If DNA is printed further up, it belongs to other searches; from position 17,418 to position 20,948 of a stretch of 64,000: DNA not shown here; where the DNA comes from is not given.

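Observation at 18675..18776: Single-chain PFOR that lacks the 2x[4Fe-4S] ferredoxin domain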

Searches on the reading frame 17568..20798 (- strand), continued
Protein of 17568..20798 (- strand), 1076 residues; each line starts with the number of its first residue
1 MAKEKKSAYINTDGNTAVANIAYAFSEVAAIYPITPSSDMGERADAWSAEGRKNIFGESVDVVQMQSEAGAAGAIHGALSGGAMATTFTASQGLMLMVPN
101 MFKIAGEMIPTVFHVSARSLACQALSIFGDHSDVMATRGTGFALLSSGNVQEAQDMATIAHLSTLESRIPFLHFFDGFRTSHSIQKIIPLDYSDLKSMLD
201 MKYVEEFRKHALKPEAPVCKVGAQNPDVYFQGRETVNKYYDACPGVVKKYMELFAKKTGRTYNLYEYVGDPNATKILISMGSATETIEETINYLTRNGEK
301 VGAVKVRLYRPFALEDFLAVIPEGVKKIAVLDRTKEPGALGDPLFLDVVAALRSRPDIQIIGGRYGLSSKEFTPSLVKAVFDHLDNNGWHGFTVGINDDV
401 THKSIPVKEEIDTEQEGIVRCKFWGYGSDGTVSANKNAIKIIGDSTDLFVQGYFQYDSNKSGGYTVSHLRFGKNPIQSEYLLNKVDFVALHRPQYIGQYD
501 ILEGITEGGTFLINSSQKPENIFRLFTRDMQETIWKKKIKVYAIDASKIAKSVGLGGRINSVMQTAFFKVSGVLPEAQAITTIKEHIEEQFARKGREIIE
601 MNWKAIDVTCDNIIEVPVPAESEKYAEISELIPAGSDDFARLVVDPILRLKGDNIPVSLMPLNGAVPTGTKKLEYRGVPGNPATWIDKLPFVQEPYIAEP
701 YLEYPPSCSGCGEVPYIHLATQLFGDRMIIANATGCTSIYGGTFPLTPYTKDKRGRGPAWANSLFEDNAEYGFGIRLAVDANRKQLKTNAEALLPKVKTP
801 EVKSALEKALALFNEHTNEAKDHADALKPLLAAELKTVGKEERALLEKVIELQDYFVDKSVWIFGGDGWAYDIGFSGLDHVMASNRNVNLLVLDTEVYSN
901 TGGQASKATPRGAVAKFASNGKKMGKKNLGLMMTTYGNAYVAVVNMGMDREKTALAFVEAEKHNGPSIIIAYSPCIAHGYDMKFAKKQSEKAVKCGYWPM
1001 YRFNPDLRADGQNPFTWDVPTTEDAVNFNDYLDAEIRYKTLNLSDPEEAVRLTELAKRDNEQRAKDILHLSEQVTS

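Call 8: find_homologous_proteins(query=window:17568-20798:-, max_evalue=1e-50)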
Query window:17568-20798:- (1076 aa): 8000 proteins with E <= 1e-50 among 8000 candidates; the best 120 are listed.
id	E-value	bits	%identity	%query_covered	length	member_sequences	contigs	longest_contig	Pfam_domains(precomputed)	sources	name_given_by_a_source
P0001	0.0e+0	2475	100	100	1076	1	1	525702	PF01558.26,PF01855.25,PF02775.27,PF10371.15,PF17147.10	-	-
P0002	0.0e+0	2297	92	100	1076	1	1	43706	PF01558.26,PF01855.25,PF02775.27,PF10371.15,PF17147.10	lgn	-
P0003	0.0e+0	2286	91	100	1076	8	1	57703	PF01558.26,PF01855.25,PF02775.27,PF10371.15,PF17147.10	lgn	-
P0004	0.0e+0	2251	89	100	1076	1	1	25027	PF01558.26,PF01855.25,PF02775.27,PF10371.15,PF17147.10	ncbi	-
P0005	0.0e+0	2226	89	100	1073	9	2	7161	PF01558.26,PF01855.25,PF02775.27,PF10371.15,PF17147.10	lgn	-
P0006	0.0e+0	2175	87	99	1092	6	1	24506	PF01558.26,PF01855.25,PF02775.27,PF10371.15,PF17147.10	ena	-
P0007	0.0e+0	2162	86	99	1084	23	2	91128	PF01558.26,PF01855.25,PF02775.27,PF10371.15,PF17147.10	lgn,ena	-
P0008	0.0e+0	2153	86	99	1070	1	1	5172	PF01558.26,PF01855.25,PF02775.27,PF10371.15,PF17147.10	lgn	-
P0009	0.0e+0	2149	87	99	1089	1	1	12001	PF01558.26,PF01855.25,PF02775.27,PF10371.15,PF17147.10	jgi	jgi:pyruvate/2-oxoacid:ferredoxin oxidoreductase alpha subunit/pyruvate/2-oxoacid:ferredoxin oxidore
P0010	0.0e+0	2148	85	99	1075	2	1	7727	PF01558.26,PF01855.25,PF02775.27,PF10371.15,PF17147.10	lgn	-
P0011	0.0e+0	2147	86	99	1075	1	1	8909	PF01558.26,PF01855.25,PF02775.27,PF10371.15,PF17147.10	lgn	-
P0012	0.0e+0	2143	85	99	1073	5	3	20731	PF01558.26,PF01855.25,PF02775.27,PF10371.15,PF17147.10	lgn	-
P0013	0.0e+0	2143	85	99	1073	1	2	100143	PF01558.26,PF01855.25,PF02775.27,PF10371.15,PF17147.10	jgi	jgi:pyruvate/2-oxoacid:ferredoxin oxidoreductase alpha subunit/pyruvate/2-oxoacid:ferredoxin oxidore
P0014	0.0e+0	2142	85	99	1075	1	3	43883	PF01558.26,PF01855.25,PF02775.27,PF10371.15,PF17147.10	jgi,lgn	jgi:pyruvate/2-oxoacid:ferredoxin oxidoreductase alpha subunit/pyruvate/2-oxoacid:ferredoxin oxidore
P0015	0.0e+0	2140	85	99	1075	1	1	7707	PF01558.26,PF01855.25,PF02775.27,PF10371.15,PF17147.10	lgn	-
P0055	0.0e+0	2002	81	99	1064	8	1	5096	PF01558.26,PF01855.25,PF02775.27,PF10371.15,PF17147.10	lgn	-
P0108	0.0e+0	1960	78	99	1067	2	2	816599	PF01558.26,PF01855.25,PF02775.27,PF10371.15,PF17147.10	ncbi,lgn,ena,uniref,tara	ncbi:pyruvate:ferredoxin (flavodoxin) oxidoreductase [uncultured Imperialibacter sp.]|uniref:pyruvat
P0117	0.0e+0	1954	77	99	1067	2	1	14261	PF01558.26,PF01855.25,PF02775.27,PF10371.15,PF17147.10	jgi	jgi:pyruvate/2-oxoacid:ferredoxin oxidoreductase alpha subunit/pyruvate/2-oxoacid:ferredoxin oxidore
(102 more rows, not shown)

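Call 19: find_related_loci(query=window:17568-20798:-, collection=genome_contigs, flank=8000)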
Query window:17568-20798:- (1076 aa) in genome_contigs; peptide patterns used: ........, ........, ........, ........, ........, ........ (x = any residue, [..] = any of these).
600 stretches matched a pattern (row limit reached: there are more); 600 encode a relative of the query (tblastn E <= 1e-3); the best 80 are kept; 80 distinct loci.
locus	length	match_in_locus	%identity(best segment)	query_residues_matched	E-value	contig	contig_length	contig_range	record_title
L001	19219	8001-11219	84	2-1072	0e+0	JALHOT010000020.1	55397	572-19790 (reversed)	MAG: Cyclobacteriaceae bacterium isolate bin.177 c_000000002981, whole genome shotgun sequence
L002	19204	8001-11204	84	6-1072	0e+0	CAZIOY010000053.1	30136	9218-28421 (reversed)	MAG TPA_asm: uncultured Ohtaekwangia sp. isolate SRP128246_co1_420 genome assembly, contig: NODE_2487_length_30136_cov_1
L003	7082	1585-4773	81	6-1072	0e+0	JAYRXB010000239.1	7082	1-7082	MAG: Cyclobacteriaceae bacterium isolate EBPR_ori4bin.20 k141_110224, whole genome shotgun sequence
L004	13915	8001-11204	75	2-1071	0e+0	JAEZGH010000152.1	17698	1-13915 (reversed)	MAG: Bacteroidetes bacterium isolate OH_CBrB_8 k127_1016214, whole genome shotgun sequence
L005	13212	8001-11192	65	9-1072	0e+0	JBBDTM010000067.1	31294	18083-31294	MAG: Alkalispirochaeta sp. isolate LejiaC_59_14 Lejia_C_3322_length_31294_cov_8, whole genome shotgun sequence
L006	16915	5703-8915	87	4-1072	0e+0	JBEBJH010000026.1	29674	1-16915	MAG: Cyclobacteriaceae bacterium isolate SF2_4 NODE_588_length_29674_cov_5.337582, whole genome shotgun sequence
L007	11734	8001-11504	46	13-1068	0e+0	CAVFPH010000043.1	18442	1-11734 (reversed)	bacterium isolate H07627-L1_cleanbin_000009 genome assembly, contig: Spades_H07627-L1_contig_1829, whole genome shotgun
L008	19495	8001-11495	45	13-1073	0e+0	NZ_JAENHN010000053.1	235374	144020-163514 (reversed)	Clostridium yunnanense strain YIM B02505 GCM70020050_53, whole genome shotgun sequence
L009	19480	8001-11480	44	13-1073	0e+0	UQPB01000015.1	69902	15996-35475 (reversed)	uncultured Pelosinus sp. isolate UMGS495 genome assembly, contig: NODE_159_length_69902_cov_9.810844, whole genome shotg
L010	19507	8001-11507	44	13-1074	0e+0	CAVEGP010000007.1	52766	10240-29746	Bacteroides uniformis isolate H07668-L1_cleanbin_000028 genome assembly, contig: Spades_H07668-L1_contig_159, whole geno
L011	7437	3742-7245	56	1-1071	0e+0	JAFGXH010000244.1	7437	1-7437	MAG: bacterium isolate ZodW_Metabat.349 k87_15445444, whole genome shotgun sequence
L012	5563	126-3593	60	10-1063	0e+0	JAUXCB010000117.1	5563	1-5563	MAG: Verrucomicrobiota bacterium isolate CSMAG_2814 CSMAG_2814_k117_5999275_length_5563_cov_12.0000, whole genome shotgu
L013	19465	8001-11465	59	13-1065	0e+0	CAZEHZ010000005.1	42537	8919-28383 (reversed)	MAG TPA_asm: uncultured Victivallaceae bacterium isolate SRP335695_co1_137 genome assembly, contig: NODE_364_length_4253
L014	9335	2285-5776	58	1-1063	0e+0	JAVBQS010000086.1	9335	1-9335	MAG: Spirochaetia bacterium isolate EPI_MAG_00173 c_000011057524, whole genome shotgun sequence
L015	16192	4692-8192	40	1-1063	0e+0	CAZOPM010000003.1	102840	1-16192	MAG TPA_asm: uncultured Candidatus Izemoplasmatales bacterium isolate binchicken_co32_313 genome assembly, contig: NODE_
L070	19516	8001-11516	51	10-1069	0e+0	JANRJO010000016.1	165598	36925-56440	MAG: Bryobacteraceae bacterium isolate bins.157 k141_2404326, whole genome shotgun sequence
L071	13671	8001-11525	52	3-1073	0e+0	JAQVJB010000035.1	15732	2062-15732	MAG: Actinomycetota bacterium isolate STE_53 NODE_8682_length_15732_cov_6.922397_Sandtown_E, whole genome shotgun sequen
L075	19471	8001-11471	52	1-1057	0e+0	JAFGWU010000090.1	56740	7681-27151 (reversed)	MAG: Bacteroidales bacterium isolate ZodW_Metabat.292 k87_19533608, whole genome shotgun sequence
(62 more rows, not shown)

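Call 31: search_protein_families(library=pfam, proteins=[L005:7989-11207:+, L005:11308-12903:-, L005:6149-7810:+, L005:4335-6086:-, L005:2587-3843:+, L005:1786-2526:+, L005:1163-1789:+], max_evalue=0.001)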
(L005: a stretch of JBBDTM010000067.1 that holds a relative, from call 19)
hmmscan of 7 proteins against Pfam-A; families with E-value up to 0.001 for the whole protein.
L005:7989-11207:+ (1072 aa): 6 families
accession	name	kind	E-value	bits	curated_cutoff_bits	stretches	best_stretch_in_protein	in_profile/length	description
PF01855.24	POR_N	-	1.5e-78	264.1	27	1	18-248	3-231/231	Pyruvate flavodoxin/ferredoxin oxidoreductase, thiamine diP-bdg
PF01558.24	POR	-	1.9e-35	123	27.4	1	422-605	1-172/173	Pyruvate ferredoxin/flavodoxin oxidoreductase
PF17147.9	PFOR_II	-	2.2e-15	57.3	27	1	269-369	1-99/102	Pyruvate:ferredoxin oxidoreductase core domain II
PF10371.14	EKR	-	1e-10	41.7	27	1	628-667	9-48/55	Domain of unknown function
PF02775.26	TPP_enzyme_C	-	9.1e-10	39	21.9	1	856-967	46-149/151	Thiamine pyrophosphate enzyme, C-terminal TPP binding domain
PF02780.25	Transketolase_C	-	9e-05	22.8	25.9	1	272-334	13-75/124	Transketolase, C-terminal domain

L005:11308-12903:- (531 aa): 4 families
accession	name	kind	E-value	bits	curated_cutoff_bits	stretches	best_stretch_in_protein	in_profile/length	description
PF02518.31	HATPase_c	-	4.1e-20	72.7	26.4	1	418-523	2-109/111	Histidine kinase-, DNA gyrase B-, and HSP90-like ATPase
PF01590.32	GAF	-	2.6e-13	51.1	22.4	1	41-170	12-132/133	GAF domain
PF00512.31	HisKA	-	2.2e-12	47.3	26.9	1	305-372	2-66/66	His Kinase A (phospho-acceptor) domain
PF13185.12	GAF_2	-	3.9e-08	34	28.6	1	36-168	9-132/136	GAF domain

L005:6149-7810:+ (553 aa): 1 family
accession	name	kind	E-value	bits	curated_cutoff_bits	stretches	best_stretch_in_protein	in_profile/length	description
PF15660.11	Imm75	-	0.00049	20.7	25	0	309-373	13-76/84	Putative Immunity protein 75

L005:4335-6086:- (583 aa): 1 family
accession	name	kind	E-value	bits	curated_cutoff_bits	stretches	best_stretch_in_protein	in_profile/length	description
PF00128.31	Alpha-amylase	-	1.5e-21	77.6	22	1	87-302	33-268/446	Alpha amylase, catalytic domain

L005:2587-3843:+ (418 aa): 3 families
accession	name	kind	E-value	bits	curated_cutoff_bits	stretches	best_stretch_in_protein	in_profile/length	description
PF00534.26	Glycos_transf_1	-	5.9e-13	49.2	26.4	1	306-391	86-170/172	Glycosyl transferases group 1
PF20706.3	GT4-conflict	-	2.9e-07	30.3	26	1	203-345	177-314/385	Family 4 Glycosyltransferase in conflict systems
PF13692.12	Glyco_trans_1_4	-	4.1e-07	30.8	27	1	235-344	13-108/142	Glycosyl transferases group 1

L005:1786-2526:+ (246 aa): 1 family
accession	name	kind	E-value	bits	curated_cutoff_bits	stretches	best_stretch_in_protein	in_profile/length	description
PF02146.23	SIR2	-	6.2e-39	134.2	24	1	26-197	1-180/180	Sir2 family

L005:1163-1789:+ (208 aa): 1 family
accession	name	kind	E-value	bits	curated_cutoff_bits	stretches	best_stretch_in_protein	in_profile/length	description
PF00857.26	Isochorismatase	-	6e-30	105.1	27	1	39-185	5-174/175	Isochorismatase domain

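Call 42: search_protein_representatives(protein=window:17568-20798:-)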
Query: 1076 residues. Proteins with E-value up to 0.001 (for the whole library): 16282; up to 1e-10: 9453; up to 1e-30: 2702. The best 150 are listed.
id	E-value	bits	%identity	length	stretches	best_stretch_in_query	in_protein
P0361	0.0e+00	1102.5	51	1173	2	12-685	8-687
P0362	0.0e+00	1070.0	49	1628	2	12-685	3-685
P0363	0.0e+00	1069.4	51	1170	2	10-686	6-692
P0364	0.0e+00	1020.6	66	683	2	12-507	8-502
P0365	0.0e+00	1014.1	48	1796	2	9-687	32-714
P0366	0.0e+00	1012.5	49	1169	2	12-681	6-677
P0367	0.0e+00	1012.2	46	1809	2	2-679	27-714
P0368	2.5e-287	972.7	48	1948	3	12-679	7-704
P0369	5.0e-287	971.7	47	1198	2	7-685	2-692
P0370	9.1e-286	967.5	49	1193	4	11-366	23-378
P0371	1.9e-279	946.6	46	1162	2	11-687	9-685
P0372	2.8e-276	936.1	48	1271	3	12-607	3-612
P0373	7.2e-275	931.5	49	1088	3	12-685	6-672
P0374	3.5e-272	922.6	47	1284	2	12-679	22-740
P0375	1.8e-269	913.6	45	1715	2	11-681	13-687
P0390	2.0e-249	847.2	45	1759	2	26-680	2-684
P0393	1.6e-245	834.3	43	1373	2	12-685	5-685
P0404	1.5e-224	764.9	44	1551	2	51-628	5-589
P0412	9.0e-212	722.5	40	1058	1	13-1055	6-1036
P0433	2.3e-182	625.2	41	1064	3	698-1053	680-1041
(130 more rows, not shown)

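Call 47: search_protein_families(library=pfam, proteins=[L071:5384-6634:-, L071:6784-7797:+, L071:11658-12260:-, L070:11616-12629:+, L070:12630-13307:-, L070:6848-7351:+, L075:12690-13697:-, L075:12077-12655:+, L075:13879-15906:+, L075:6314-7939:+], max_evalue=0.0001)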
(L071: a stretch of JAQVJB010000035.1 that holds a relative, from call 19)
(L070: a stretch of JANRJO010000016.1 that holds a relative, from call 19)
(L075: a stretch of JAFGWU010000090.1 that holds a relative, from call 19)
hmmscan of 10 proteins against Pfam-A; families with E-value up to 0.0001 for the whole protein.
L071:5384-6634:- (416 aa): 4 families
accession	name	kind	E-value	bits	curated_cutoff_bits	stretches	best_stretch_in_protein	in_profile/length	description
PF00696.33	AA_kinase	-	6.2e-47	160.7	24.9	1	10-237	1-233/234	Amino acid kinase family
PF22468.2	ACT_9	-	2.4e-36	123.7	27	2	353-411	1-61/61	ACT domain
PF13840.12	ACT_7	-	8.5e-21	74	27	1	346-409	2-65/65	ACT domain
PF01842.31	ACT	-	2.3e-19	69.3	27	2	278-336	5-62/66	ACT domain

L071:6784-7797:+ (337 aa): 1 family
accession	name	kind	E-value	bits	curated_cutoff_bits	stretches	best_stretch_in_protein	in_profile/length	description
PF01180.27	DHO_dh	-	5e-12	46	27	1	4-289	2-291/291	Dihydroorotate dehydrogenase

L071:11658-12260:- (200 aa): 5 families
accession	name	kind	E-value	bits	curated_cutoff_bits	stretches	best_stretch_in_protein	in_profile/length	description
PF13662.12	Toprim_4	-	1.3e-21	77.1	25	1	83-173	2-85/85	Toprim domain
PF21176.3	RecR_HhH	-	7.2e-17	61.4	27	1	9-52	1-44/45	RecR, helix-hairpin-helix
PF21175.2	RecR_C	-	7.1e-12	44.9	22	1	175-198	1-24/24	RecR, C-terminal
PF01751.28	Toprim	-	1.3e-10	41.7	23.1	1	84-165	2-83/96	Toprim domain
PF02132.21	RecR_ZnF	-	2.7e-08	33.8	22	1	56-76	1-21/21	RecR, Cys4-zinc finger domain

L070:11616-12629:+ (337 aa): 1 family
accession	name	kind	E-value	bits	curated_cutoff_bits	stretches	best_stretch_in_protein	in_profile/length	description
PF01180.27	DHO_dh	-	1.5e-15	57.6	27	1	76-291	65-291/291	Dihydroorotate dehydrogenase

L070:12630-13307:- (225 aa): 2 families
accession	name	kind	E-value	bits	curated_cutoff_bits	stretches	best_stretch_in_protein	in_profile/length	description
PF13561.12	adh_short_C2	-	2.5e-44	152.1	27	1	8-221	22-236/236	Enoyl-(Acyl carrier protein) reductase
PF00106.31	adh_short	-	6.5e-34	117.6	26.6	1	8-171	25-191/195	short chain dehydrogenase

L070:6848-7351:+ (167 aa): 0 families

L075:12690-13697:- (335 aa): 1 family
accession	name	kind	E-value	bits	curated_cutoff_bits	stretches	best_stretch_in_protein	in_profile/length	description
PF01180.27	DHO_dh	-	1e-14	54.9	27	1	96-289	87-291/291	Dihydroorotate dehydrogenase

L075:12077-12655:+ (192 aa): 1 family
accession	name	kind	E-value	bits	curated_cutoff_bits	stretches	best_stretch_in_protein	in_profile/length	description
PF01327.26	Pep_deformylase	-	3e-50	170.3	22.8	1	3-160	2-155/156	Polypeptide deformylase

L075:13879-15906:+ (675 aa): 2 families
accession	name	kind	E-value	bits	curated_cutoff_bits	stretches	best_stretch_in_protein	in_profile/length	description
PF03772.21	Competence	-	1.5e-58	198.7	23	1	211-477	2-267/270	Competence protein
PF13567.11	DUF4131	-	7.2e-19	68.5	31.6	1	23-170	13-163/165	Domain of unknown function (DUF4131)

L075:6314-7939:+ (541 aa): 3 families
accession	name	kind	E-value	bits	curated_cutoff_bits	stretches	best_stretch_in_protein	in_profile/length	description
PF07497.18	Rho_RNA_bind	-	4.6e-34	116.5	27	1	176-249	2-73/73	Rho termination factor, RNA-binding domain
PF00006.31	ATP-synt_ab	-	1.7e-30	106.7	29.5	1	281-486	2-212/213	ATP synthase alpha/beta family, nucleotide-binding domain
PF07498.18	Rho_N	-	1.3e-12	47.9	24.9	1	6-44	1-39/43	Rho termination factor, N-terminal domain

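Call 52: find_encoding_contigs(protein=P0108, flank=10000, max_places=2)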
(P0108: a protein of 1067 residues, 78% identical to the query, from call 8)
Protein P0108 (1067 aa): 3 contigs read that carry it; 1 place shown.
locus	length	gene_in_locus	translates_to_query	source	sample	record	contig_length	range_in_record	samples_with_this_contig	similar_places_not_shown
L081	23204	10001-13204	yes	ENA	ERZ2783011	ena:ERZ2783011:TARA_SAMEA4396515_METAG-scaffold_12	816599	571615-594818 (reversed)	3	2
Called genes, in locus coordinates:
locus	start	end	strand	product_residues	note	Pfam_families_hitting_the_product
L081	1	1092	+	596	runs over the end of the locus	-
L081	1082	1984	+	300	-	-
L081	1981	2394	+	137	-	-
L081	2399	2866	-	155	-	-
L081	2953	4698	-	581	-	PF00850:Hist_deacetyl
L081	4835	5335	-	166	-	PF08327:AHSA1 (weak)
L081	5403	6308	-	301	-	PF12833:HTH_18, PF00165:HTH_AraC (weak)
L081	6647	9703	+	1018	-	PF08448:PAS_4, PF00989:PAS, PF13426:PAS_9, PF00989:PAS, PF13426:PAS_9, PF08448:PAS_4, PF00989:PAS, PF13426:PAS_9, +8 more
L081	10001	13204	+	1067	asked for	PF01855:POR_N, PF17147:PFOR_II, PF01558:POR, PF10371:EKR, PF02775:TPP_enzyme_C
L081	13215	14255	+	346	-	PF01180:DHO_dh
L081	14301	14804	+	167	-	PF00258:Flavodoxin_1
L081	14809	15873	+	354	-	-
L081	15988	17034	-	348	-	PF02775:TPP_enzyme_C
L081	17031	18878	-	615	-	PF01558:POR, PF01855:POR_N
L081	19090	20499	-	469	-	PF00361:Proton_antipo_M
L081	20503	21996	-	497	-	PF00361:Proton_antipo_M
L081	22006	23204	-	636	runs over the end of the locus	PF00662:Proton_antipo_N, PF00361:Proton_antipo_M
